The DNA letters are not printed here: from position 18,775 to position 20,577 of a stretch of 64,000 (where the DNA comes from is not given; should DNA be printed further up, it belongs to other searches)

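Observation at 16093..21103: Orphan gene block inside the island: PIN-domain/TM fusion, TM protein, 500-aa and 166-aa unknowns - candidate uncharacterised conflict/defence module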

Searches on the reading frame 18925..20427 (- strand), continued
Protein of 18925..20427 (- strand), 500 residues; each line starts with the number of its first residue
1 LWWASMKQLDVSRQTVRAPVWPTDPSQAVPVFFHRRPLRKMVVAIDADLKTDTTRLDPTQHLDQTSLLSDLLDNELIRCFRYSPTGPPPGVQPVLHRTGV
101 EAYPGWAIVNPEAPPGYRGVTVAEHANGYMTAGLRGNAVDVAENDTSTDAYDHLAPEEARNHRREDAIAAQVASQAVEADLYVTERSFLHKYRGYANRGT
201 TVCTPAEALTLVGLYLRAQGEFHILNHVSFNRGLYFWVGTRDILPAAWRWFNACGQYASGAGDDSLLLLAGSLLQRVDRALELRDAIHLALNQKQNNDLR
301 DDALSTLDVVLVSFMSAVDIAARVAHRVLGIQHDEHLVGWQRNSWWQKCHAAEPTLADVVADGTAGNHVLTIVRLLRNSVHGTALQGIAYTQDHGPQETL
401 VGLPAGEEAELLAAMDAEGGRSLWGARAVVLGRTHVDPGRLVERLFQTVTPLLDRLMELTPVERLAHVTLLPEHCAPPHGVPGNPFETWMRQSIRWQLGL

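Call 91: get_annotated_region(hit=H4, flank=5000)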
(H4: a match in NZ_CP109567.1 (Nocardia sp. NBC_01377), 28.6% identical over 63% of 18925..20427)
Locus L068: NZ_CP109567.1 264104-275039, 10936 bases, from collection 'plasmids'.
description: Nocardia sp. NBC_01377 plasmid unnamed1, complete sequence
organism: Nocardia sp. NBC_01377 (NCBI taxid 2903595)
taxonomy: Bacteria; Actinomycetota; Actinomycetes; Mycobacteriales; Nocardiaceae; Nocardia; Nocardia sp. NBC 01377
host: -; source: -; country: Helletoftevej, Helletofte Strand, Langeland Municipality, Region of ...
typing (MOB-suite, as given by PLSDB): non-mobilizable
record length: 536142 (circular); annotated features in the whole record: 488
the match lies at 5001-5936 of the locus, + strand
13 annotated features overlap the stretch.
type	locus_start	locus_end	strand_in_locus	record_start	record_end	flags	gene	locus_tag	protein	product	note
CDS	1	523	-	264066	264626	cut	-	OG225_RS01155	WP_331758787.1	NUDIX domain-containing protein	-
CDS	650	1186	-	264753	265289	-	-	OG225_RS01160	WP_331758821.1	3'-5' exonuclease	-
CDS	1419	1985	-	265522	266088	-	-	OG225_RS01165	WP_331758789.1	GNAT family N-acetyltransferase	-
CDS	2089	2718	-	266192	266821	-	-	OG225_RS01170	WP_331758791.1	hypothetical protein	-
CDS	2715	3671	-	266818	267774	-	-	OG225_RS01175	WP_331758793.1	5'-3' exonuclease H3TH domain-containing protein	-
CDS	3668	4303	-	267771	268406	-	-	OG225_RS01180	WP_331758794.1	glycosyltransferase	-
CDS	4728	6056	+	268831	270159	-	-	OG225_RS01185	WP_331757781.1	hypothetical protein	-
CDS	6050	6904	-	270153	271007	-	-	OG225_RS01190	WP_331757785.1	aldo/keto reductase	-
CDS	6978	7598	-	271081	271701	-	-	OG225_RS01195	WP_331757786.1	AAA family ATPase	-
CDS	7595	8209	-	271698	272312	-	-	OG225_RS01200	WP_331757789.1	3'-5' exonuclease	-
CDS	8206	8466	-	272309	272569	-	-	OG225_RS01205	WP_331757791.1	hypothetical protein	-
CDS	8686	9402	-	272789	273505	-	-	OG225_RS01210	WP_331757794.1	hypothetical protein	-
CDS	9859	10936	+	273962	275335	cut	-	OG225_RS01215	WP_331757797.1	hypothetical protein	-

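Call 92: get_annotated_region(hit=H3, flank=5000)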
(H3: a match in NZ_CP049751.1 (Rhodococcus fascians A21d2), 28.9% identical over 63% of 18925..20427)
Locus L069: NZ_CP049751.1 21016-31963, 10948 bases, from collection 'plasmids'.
description: Rhodococcus fascians A21d2 plasmid unnamed2, complete sequence
organism: Rhodococcus fascians A21d2 (NCBI taxid 1443893)
taxonomy: Bacteria; Actinomycetota; Actinomycetes; Mycobacteriales; Nocardiaceae; Rhodococcus; Rhodococcus fascians; Rhodococcus fascians A21d2
host: -; source: Oenothera speciosa; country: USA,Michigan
typing (MOB-suite, as given by PLSDB): non-mobilizable
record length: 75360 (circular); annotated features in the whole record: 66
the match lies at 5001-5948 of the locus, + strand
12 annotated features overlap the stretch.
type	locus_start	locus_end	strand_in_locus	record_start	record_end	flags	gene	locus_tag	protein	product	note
CDS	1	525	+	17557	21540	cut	-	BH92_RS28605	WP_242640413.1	helicase-related protein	-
CDS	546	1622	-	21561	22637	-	-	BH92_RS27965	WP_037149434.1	toll/interleukin-1 receptor domain-containing protein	GO:0007165 - signal transduction [Evidence IEA]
CDS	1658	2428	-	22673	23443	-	-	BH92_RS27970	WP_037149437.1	hypothetical protein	-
CDS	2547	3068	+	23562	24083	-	-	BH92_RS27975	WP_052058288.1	hypothetical protein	-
CDS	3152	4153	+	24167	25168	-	-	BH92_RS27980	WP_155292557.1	hypothetical protein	-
CDS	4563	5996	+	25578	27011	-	-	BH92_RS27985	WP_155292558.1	hypothetical protein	-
CDS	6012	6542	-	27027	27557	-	-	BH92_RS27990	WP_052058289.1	thermonuclease family protein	-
CDS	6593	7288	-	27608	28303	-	-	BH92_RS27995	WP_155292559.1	hypothetical protein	-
CDS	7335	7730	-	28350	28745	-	-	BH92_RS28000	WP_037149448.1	hypothetical protein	-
CDS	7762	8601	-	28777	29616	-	-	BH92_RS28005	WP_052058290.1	DUF4913 domain-containing protein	-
CDS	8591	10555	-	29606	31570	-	-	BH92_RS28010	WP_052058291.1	type IV secretory system conjugative DNA transfer family protein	-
CDS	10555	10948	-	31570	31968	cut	-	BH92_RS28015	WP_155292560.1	hypothetical protein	-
